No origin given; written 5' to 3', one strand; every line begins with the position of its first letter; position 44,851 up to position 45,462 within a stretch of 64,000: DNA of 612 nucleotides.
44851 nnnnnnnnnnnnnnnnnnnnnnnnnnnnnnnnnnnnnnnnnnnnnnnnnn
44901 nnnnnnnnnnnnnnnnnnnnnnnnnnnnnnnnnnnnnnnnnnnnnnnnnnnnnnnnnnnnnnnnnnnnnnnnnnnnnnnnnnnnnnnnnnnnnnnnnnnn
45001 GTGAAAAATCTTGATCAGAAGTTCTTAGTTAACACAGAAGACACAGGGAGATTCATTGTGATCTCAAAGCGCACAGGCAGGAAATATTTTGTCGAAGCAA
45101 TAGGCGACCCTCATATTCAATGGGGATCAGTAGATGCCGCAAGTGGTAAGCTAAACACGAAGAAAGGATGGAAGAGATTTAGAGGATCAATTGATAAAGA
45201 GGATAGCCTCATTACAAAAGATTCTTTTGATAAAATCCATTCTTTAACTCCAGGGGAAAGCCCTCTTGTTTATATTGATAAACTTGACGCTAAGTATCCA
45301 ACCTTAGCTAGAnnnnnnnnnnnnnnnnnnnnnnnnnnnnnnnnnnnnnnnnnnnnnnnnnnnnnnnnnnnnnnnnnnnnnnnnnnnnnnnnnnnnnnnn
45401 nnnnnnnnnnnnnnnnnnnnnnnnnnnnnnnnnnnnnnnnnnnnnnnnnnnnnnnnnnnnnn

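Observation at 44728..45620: tRNA paralog family with diversified anticodon arms, including a non-decoding tRNA-like gene, and a CDS inside the cluster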

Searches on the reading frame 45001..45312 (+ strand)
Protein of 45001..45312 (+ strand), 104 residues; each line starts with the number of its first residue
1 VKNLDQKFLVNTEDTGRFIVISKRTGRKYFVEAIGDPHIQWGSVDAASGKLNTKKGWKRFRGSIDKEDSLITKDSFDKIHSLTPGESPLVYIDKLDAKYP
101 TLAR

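Call 8: find_related_loci(query=window:45001-45312:+, collection=viral_contigs, flank=5000)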
Query window:45001-45312:+ (104 aa) in viral_contigs; peptide patterns used: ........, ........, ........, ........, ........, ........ (x = any residue, [..] = any of these).
12 stretches matched a pattern; 1 encode a relative of the query (tblastn E <= 1e-3); 1 distinct loci.
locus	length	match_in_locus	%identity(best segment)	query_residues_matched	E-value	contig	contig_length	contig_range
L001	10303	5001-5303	57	2-100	3e-36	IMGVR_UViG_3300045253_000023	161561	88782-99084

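Call 11: search_protein_families(library=phrogs, proteins=[window:45001-45312:+], max_evalue=0.01)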
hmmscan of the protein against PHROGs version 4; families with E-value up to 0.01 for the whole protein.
window:45001-45312:+ (104 aa): 0 families

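Call 12: search_protein_families(library=pfam, proteins=[window:45001-45312:+], max_evalue=0.01)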
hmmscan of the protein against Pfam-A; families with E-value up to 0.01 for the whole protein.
window:45001-45312:+ (104 aa): 0 families

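Call 16: find_encoding_contigs(protein=window:45001-45312:+, flank=3000, max_places=10)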
Protein window:45001-45312:+ (104 aa): 1 contig read that carries it; 1 place shown.
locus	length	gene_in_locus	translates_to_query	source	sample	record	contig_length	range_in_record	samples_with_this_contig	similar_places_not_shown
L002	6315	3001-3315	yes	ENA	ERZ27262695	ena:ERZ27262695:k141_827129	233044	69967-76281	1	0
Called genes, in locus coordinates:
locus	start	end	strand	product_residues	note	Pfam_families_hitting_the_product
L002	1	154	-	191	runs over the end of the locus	PF00625:Guanylate_kin (weak)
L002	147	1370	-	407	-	PF12705:PDDEXK_1 (weak)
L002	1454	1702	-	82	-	-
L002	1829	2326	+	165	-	-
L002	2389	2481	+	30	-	-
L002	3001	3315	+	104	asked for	-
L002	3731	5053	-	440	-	-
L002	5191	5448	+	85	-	-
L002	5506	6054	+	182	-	-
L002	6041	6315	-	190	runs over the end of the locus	-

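Call 17: find_homologous_proteins(query=window:45001-45312:+, max_evalue=0.001)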
Query window:45001-45312:+ (104 aa): 148 proteins with E <= 0.001 among 151 candidates; the best 120 are listed.
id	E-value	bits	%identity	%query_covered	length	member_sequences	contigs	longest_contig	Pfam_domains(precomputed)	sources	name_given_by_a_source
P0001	6.4e-63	227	99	100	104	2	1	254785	-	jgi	-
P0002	9.7e-51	188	80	98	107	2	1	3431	-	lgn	-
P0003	3.7e-48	180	76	98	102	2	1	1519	-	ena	-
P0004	7.5e-46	172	72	98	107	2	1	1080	-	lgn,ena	-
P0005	3.0e-45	170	73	97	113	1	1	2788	-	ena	-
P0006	1.0e-43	165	73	98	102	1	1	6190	-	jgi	-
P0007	3.6e-43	164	70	98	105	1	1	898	-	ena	-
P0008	9.5e-42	159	69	98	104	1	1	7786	-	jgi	-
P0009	3.0e-41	157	69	97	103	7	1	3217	-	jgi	jgi:hypothetical protein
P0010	3.2e-41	157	72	96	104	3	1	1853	-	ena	-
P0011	9.5e-41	156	74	92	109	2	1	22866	-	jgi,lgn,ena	-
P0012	2.9e-40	154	72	95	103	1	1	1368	-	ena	-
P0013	3.3e-39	151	68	96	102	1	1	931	-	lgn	-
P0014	4.3e-39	150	67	97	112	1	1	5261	-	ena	-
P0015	1.3e-38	149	67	93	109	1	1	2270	-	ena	-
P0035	3.2e-34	135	65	93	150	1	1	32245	-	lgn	-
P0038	1.9e-33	132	62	98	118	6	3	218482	-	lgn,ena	-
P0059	1.6e-29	120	57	98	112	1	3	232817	-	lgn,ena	-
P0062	6.9e-29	118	61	94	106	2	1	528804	-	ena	-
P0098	2.3e-24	103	54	94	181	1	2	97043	-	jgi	jgi:hypothetical protein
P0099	2.5e-24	103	54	95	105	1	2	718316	-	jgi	jgi:hypothetical protein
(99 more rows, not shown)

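Call 19: find_encoding_contigs(protein=P0001, flank=3000, max_places=4)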
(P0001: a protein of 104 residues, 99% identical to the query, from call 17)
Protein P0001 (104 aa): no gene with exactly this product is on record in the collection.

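Call 20: find_encoding_contigs(protein=P0002, flank=3000, max_places=4)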
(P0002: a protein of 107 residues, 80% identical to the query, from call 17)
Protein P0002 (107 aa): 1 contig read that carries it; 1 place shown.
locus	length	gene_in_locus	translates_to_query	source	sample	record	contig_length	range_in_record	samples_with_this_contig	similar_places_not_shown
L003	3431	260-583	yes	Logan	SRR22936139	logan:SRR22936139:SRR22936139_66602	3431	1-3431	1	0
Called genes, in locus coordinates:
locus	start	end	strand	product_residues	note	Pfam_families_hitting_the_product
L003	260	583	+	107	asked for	-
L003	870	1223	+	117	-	-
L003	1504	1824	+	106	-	-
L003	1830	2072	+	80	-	-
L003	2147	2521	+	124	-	-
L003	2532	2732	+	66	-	-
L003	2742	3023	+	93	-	-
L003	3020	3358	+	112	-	-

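Call 21: find_encoding_contigs(protein=P0011, flank=3000, max_places=4)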
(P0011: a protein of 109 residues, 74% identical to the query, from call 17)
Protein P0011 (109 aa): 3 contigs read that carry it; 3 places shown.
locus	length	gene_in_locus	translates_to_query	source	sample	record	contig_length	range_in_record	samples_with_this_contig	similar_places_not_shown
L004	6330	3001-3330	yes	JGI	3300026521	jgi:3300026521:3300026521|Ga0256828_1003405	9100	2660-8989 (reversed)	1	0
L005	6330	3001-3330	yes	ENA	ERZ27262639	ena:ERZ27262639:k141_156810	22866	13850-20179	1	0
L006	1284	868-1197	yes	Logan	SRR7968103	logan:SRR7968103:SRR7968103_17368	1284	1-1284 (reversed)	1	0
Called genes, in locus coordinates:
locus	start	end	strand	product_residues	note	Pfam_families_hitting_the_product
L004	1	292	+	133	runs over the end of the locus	?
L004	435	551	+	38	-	-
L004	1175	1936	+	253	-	-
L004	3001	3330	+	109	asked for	-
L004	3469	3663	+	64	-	-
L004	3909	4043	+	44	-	-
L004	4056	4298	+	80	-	-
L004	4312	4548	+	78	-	-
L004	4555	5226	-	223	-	-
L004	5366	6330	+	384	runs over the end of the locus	PF12323:HTH_OrfB_IS605, PF01385:OrfB_IS605, PF07282:Cas12f1-like_TNB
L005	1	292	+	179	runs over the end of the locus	-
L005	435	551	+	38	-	-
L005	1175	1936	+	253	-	-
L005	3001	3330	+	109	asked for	-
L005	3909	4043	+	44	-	-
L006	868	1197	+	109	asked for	-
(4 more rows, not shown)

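Call 32: find_related_loci(query=A1, collection=viral_contigs, flank=4000)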
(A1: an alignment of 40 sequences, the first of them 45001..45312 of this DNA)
Query A1 (104 aa) in viral_contigs; peptide patterns used: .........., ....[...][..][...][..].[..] (x = any residue, [..] = any of these).
71 stretches matched a pattern; 43 encode a relative of the query (tblastn E <= 1e-3); 43 distinct loci.
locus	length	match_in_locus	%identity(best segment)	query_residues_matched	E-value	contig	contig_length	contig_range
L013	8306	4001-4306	70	1-101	6e-47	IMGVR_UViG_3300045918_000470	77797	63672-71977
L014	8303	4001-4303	58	4-104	3e-37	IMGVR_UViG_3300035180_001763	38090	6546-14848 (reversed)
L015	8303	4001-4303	58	4-104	3e-37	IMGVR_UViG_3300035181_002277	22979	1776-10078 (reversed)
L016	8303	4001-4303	57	2-100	1e-34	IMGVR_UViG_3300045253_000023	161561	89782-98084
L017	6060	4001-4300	56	2-100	2e-34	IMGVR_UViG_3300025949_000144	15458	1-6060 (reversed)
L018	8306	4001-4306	58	7-103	1e-32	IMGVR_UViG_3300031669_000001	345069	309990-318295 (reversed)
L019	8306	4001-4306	55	4-100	1e-31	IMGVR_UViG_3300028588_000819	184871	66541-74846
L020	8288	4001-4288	55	6-100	1e-31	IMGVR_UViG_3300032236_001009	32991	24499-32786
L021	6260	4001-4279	57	8-100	3e-31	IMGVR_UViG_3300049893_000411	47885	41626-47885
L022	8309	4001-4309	50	3-100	4e-31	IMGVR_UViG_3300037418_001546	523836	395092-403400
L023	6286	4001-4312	56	1-100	2e-30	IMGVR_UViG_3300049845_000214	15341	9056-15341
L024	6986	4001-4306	52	2-100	4e-30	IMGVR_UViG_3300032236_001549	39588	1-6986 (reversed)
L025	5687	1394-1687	58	7-100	2e-29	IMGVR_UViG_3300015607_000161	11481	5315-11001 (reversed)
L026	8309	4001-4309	50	6-103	3e-29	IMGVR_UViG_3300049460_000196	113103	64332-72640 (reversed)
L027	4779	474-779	53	3-100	1e-28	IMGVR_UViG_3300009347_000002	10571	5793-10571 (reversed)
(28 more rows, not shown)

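Call 39: search_dna_similar(query=window:45001-45312:+, collection=phages, mode=protein, max_rows=40, max_evalue=0.001)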
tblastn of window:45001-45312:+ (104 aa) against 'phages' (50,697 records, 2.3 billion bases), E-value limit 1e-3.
Records with a match: 3; places in all: 3; records where one place covers at least 80% of the query: 3.
Best place of each record, by identity: <60% 3.
By first word of the organism name: Stenotrophomonas 1; Bacteriophage 1; Ralstonia 1.
By host as written in the record: Stenotrophomonas maltophilia D1571 1; - 1; Ralstonia solanacearum 1.
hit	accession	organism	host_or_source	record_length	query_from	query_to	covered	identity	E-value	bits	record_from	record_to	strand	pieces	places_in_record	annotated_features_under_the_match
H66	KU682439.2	Stenotrophomonas phage vB_SmaS-DLP_6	Stenotrophomonas maltophilia D1571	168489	4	100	93%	57.6%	9e-26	104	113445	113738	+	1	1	hypothetical protein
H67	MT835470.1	Bacteriophage sp.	human fecal samples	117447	1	104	100%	42.9%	7e-19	85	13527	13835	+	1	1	record has no annotation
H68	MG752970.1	Ralstonia phage RsoM2USA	Ralstonia solanacearum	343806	4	102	95%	44.6%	2e-21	92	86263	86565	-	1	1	hypothetical protein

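Call 41: predict_structure(alignment_id=A1)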
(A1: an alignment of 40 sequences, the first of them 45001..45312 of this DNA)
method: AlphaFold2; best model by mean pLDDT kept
length: 104 residues; sequences in the alignment: 40
mean_pLDDT: 83.2   pTM: 0.72
mean pLDDT of the five models: 83.2, 80.0, 77.0, 76.6, 74.6
residues with pLDDT >= 90: 32; 70-90: 56; 50-70: 16; < 50: 0
segments of 3 or more residues with pLDDT < 50: none
pLDDT, mean of each block of 10 residues (from residue 1): 81 88 92 78 74 67 87 89 86 92 77
secondary structure, 60 per line:
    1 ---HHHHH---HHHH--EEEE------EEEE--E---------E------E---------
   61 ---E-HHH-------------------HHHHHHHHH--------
elements in order: H4-8 H12-15 E18-21 E28-31 H88-96

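Call 43: get_annotated_region(hit=H66, flank=4000)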
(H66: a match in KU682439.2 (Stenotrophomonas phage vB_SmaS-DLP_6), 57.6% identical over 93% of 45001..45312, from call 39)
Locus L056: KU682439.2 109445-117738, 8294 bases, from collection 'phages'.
description: Stenotrophomonas phage vB_SmaS-DLP_6, complete genome.
organism: Stenotrophomonas phage vB_SmaS-DLP_6 (NCBI taxid 1651816)
taxonomy: Viruses; Duplodnaviria; Heunggongvirae; Uroviricota; Caudoviricetes
host: Stenotrophomonas maltophilia D1571; source: soil; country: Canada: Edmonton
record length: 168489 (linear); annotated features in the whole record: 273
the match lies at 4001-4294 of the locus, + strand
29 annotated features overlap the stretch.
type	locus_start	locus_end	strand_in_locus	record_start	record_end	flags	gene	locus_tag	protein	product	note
tRNA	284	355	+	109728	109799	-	-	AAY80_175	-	tRNA-Lys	tRNA-Lys-CTT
tRNA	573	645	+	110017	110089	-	-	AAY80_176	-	tRNA-Ala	tRNA-Ala-TGC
tRNA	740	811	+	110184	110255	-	-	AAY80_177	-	tRNA-Cys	tRNA-Cys-GCA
tRNA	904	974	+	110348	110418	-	-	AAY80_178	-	tRNA-Trp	tRNA-Trp-CCA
tRNA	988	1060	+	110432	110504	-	-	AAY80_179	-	tRNA-Val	tRNA-Val-TAC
tRNA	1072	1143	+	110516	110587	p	-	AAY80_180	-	tRNA-OTHER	tRNA-Pseudo-TAC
tRNA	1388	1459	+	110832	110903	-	-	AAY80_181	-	tRNA-Thr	tRNA-Thr-GGT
tRNA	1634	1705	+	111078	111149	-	-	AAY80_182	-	tRNA-Val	tRNA-Val-GAC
CDS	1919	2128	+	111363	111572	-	-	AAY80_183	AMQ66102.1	hypothetical protein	-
tRNA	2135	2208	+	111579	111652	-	-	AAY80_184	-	tRNA-Arg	tRNA-Arg-TCT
CDS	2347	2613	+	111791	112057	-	-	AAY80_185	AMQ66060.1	hypothetical protein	-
tRNA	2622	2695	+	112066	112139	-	-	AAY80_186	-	tRNA-Leu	tRNA-Leu-GAG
tRNA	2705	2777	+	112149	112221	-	-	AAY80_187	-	tRNA-Phe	tRNA-Phe-GAA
tRNA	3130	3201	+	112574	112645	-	-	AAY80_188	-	tRNA-His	tRNA-His-GTG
tRNA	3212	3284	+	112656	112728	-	-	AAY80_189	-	tRNA-Lys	tRNA-Lys-CTT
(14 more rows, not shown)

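Call 44: get_annotated_region(hit=H68, flank=4000)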
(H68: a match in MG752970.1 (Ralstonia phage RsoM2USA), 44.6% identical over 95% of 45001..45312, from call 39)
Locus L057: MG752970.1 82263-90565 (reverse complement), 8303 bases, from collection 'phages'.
description: Ralstonia phage RsoM2USA, complete genome.
organism: Ralstonia phage RsoM2USA (NCBI taxid 2070027)
taxonomy: Viruses; Duplodnaviria; Heunggongvirae; Uroviricota; Caudoviricetes
host: Ralstonia solanacearum; source: soil; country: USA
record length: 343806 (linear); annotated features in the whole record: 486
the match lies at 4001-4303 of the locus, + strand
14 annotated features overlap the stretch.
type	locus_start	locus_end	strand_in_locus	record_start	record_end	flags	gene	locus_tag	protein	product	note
CDS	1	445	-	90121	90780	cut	-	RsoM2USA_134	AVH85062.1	hypothetical protein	-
CDS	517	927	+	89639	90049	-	-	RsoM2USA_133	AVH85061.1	hypothetical protein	-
CDS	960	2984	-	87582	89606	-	-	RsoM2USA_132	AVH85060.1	hypothetical protein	-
CDS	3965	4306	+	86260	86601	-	-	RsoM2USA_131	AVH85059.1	hypothetical protein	-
CDS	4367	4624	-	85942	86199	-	-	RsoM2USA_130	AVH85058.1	hypothetical protein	-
CDS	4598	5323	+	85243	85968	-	-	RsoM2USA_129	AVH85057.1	hypothetical protein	-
CDS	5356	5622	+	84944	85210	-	-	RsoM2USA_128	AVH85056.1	hypothetical protein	-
CDS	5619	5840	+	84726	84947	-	-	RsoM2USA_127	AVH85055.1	hypothetical protein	-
CDS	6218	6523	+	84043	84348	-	-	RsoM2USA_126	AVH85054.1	hypothetical protein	-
CDS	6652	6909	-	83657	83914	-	-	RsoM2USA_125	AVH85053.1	hypothetical protein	-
CDS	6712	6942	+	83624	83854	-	-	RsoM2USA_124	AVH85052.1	hypothetical protein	-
CDS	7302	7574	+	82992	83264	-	-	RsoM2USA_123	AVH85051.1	hypothetical protein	-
CDS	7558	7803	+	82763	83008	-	-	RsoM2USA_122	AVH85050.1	hypothetical protein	-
CDS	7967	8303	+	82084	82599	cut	-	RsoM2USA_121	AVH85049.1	hypothetical protein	-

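Call 53: find_encoding_contigs(protein=P0006, flank=4000, max_places=3)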
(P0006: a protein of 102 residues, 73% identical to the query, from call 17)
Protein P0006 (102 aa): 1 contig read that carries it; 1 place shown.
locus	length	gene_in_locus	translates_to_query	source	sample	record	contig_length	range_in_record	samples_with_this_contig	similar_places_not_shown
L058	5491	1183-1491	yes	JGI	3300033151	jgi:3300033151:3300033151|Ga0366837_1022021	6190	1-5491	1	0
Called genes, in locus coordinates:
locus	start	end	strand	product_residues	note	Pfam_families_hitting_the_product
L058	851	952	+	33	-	-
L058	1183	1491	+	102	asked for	-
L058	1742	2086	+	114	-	-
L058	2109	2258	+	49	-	-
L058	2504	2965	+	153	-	PF04308:RNaseH_like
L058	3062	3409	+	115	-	PF07068:Gp23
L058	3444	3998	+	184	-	-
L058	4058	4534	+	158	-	PF00210:Ferritin (weak)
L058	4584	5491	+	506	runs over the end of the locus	-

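Call 54: find_encoding_contigs(protein=P0008, flank=4000, max_places=3)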
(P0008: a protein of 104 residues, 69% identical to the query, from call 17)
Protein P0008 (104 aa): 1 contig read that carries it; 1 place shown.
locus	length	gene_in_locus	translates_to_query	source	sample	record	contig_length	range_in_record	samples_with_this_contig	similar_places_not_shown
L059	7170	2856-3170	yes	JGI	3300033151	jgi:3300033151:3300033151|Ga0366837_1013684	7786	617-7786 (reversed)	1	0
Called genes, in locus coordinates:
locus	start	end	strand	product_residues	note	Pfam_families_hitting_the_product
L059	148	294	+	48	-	-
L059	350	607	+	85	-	-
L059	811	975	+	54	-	-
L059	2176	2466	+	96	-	-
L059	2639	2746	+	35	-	-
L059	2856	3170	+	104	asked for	-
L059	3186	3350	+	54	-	-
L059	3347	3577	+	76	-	-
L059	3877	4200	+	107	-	-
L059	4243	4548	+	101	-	-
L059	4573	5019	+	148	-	PF04308:RNaseH_like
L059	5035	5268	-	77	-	-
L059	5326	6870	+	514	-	-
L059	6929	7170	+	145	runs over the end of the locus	-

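Call 55: find_encoding_contigs(protein=P0005, flank=4000, max_places=3)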
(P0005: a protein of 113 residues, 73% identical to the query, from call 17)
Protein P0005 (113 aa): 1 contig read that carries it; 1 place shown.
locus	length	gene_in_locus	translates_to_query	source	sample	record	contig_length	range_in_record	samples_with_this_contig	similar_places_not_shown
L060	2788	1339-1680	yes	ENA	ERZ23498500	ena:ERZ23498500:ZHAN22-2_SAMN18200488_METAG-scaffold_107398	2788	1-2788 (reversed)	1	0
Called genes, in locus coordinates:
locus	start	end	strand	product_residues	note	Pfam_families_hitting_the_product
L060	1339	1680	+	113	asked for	-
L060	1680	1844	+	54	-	-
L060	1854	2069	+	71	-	-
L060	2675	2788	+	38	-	?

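Call 62: search_solved_structures(query=A1, max_evalue=10)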
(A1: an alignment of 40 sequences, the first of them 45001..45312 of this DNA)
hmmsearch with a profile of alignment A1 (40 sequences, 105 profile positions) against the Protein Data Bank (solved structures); distinct sequences matched with E-value up to 10: 3.
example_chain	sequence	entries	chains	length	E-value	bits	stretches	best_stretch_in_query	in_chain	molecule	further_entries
9is6_D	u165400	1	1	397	0.23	14.8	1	53-91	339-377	COP9 signalosome complex subunit 4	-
8p8v_9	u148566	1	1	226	0.5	13.8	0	22-54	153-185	50S ribosomal protein L1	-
8j72_A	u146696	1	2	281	1.3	12.5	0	13-54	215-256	E3 ubiquitin-protein ligase TRIM71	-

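Call 63: search_protein_families(library=ncbifam, proteins=[window:45001-45312:+, P0038, P0059, P0062, P0099], max_evalue=1)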
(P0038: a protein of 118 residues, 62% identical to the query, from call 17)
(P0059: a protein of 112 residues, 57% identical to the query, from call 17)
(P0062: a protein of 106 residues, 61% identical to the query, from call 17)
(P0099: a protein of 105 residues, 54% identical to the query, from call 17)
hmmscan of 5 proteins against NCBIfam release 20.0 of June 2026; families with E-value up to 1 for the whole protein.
window:45001-45312:+ (104 aa): 0 families

P0038 (118 aa): 0 families

P0059 (112 aa): 0 families

P0062 (106 aa): 0 families

P0099 (105 aa): 0 families

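Call 70: fold_search(model_id=the predicted structure, library=viral)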
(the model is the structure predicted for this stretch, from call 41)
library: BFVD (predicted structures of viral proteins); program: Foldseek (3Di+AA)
matches with E <= 10: 193; with E <= 0.001: 0
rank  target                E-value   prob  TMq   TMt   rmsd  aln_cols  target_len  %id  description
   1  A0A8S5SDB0            4.8e-01  0.06  0.17  0.13  14.0        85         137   19  Uncharacterized protein [Siphoviridae sp. ctnpt50]
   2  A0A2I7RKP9            6.7e-01  0.13  0.22  0.22  10.7        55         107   18  (no name in the UniProt tables at hand)
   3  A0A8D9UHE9            1.1e+00  0.03  0.17  0.09  10.5        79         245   11  Uncharacterized protein [Siphoviridae sp. ctoNj20]
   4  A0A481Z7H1            1.6e+00  0.03  0.19  0.08  20.0        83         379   18  Uncharacterized protein [Pithovirus LCPAC202]
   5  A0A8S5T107            1.7e+00  0.02  0.18  0.06  16.8       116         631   13  Uncharacterized protein [Myoviridae sp. ctWb16]
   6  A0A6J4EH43            1.8e+00  0.03  0.13  0.14   8.8        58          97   19  (no name in the UniProt tables at hand)
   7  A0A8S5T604            1.8e+00  0.02  0.19  0.09  15.7       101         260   19  Uncharacterized protein [Siphoviridae sp. ctxMM9]
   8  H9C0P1                1.9e+00  0.01  0.17  0.07  33.6       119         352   10  (no name in the UniProt tables at hand)
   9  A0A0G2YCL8            2.2e+00  0.01  0.19  0.14  20.3        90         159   11  Polyprotein (Fragment) [Sakobuvirus fur seal/ATROP13/BR/2012]
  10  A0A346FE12            2.3e+00  0.03  0.16  0.08  16.1        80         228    8  (no name in the UniProt tables at hand)
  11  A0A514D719            2.5e+00  0.01  0.16  0.08  16.2        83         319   10  (no name in the UniProt tables at hand)
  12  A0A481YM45            2.7e+00  0.03  0.17  0.16  11.1        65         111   14  Uncharacterized protein [Pithovirus LCDPAC01]
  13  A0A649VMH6            2.7e+00  0.02  0.17  0.13  13.0        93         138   13  Uncharacterized protein [Gordonia phage MelBins]
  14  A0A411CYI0            2.7e+00  0.01  0.15  0.04  16.4        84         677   18  Uncharacterized protein [Streptomyces phage Shawty]
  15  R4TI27                2.9e+00  0.09  0.20  0.36   3.4        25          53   20  Uncharacterized protein [Haloarcula californiae tailed virus 1]
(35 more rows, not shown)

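Call 74: search_protein_representatives(alignment_id=A1)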
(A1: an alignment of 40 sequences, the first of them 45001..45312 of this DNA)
Query: 40 sequences, 105 profile positions. Proteins with E-value up to 0.001 (for the whole library): 178; up to 1e-10: 91; up to 1e-30: 6. The best 150 are listed.
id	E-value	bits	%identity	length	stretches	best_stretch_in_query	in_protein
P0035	7.3e-44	164.4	-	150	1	1-104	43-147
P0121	2.2e-40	153.2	-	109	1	2-104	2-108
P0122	6.9e-36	138.7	-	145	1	1-96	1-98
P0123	4.5e-33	129.7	-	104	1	4-103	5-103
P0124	1.4e-32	128.1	-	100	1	7-89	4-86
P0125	6.1e-32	126.0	-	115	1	3-100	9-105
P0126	1.4e-30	121.7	-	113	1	1-101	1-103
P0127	5.4e-30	119.8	-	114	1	1-103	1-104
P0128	1.1e-28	115.5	-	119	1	2-80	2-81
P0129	2.9e-28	114.2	-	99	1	6-103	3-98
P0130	1.7e-27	111.8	-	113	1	1-99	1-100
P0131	2.8e-27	111.1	-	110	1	3-103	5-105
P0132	5.0e-27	110.3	-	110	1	2-100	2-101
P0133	1.1e-26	109.1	-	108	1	1-104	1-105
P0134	1.2e-26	109.0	-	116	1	1-104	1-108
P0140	1.7e-24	102.1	-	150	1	3-97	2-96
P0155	1.0e-18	83.5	-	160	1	13-102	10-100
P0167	8.0e-17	77.5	-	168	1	13-104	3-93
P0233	2.2e-08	50.3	-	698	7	51-71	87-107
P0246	1.7e-07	47.4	-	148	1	25-86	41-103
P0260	3.9e-06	43.1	-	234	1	3-36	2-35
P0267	1.2e-05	41.5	-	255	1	49-103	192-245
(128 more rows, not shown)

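Call 75: search_protein_families(library=pfam, proteins=[P0267, P0260, P0155, P0167, P0140, P0122, P0246, P0233, P0035, P0098], max_evalue=0.01)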
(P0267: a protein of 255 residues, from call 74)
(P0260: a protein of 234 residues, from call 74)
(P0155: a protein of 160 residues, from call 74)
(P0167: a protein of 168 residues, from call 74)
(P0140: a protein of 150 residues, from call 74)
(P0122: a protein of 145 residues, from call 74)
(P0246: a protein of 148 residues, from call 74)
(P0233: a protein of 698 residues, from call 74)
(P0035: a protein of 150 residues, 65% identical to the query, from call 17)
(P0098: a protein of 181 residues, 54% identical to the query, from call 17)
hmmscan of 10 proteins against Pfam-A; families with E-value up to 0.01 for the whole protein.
P0267 (255 aa): 1 family
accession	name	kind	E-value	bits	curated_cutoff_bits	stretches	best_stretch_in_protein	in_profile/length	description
PF13671.12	AAA_33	-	0.002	18.9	27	1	6-103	47-138/143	AAA domain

P0260 (234 aa): 0 families

P0155 (160 aa): 0 families

P0167 (168 aa): 0 families

P0140 (150 aa): 0 families

P0122 (145 aa): 0 families

P0246 (148 aa): 0 families

P0233 (698 aa): 6 families
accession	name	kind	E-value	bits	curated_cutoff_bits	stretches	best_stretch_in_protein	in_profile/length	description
PF07202.18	Tcp10_C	-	6.1e-13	48.6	36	0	42-55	5-18/35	T-complex protein 10 C-terminus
PF21125.3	MPN_2A_DUB_like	-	2.9e-07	30.7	27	0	326-374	63-112/171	BRCA1-A complex subunit Abraxas 1 MPN domain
PF19082.5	DUF5773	-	1.7e-06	28.8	25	0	429-465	29-64/177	Family of unknown function (DUF5773)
PF18735.6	HEPN_RiboL-PSP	-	3.2e-06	27.6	28.4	0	392-464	106-183/191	RiboL-PSP-HEPN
PF20472.4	PDDEXK_11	-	9.6e-06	25.8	23.7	0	196-233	42-79/145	PD-(D/E)XK nuclease superfamily domain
PF02700.19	PurS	-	0.00023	21.7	22.2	0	40-63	8-31/77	Phosphoribosylformylglycinamidine (FGAM) synthase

P0035 (150 aa): 0 families

P0098 (181 aa): 0 families
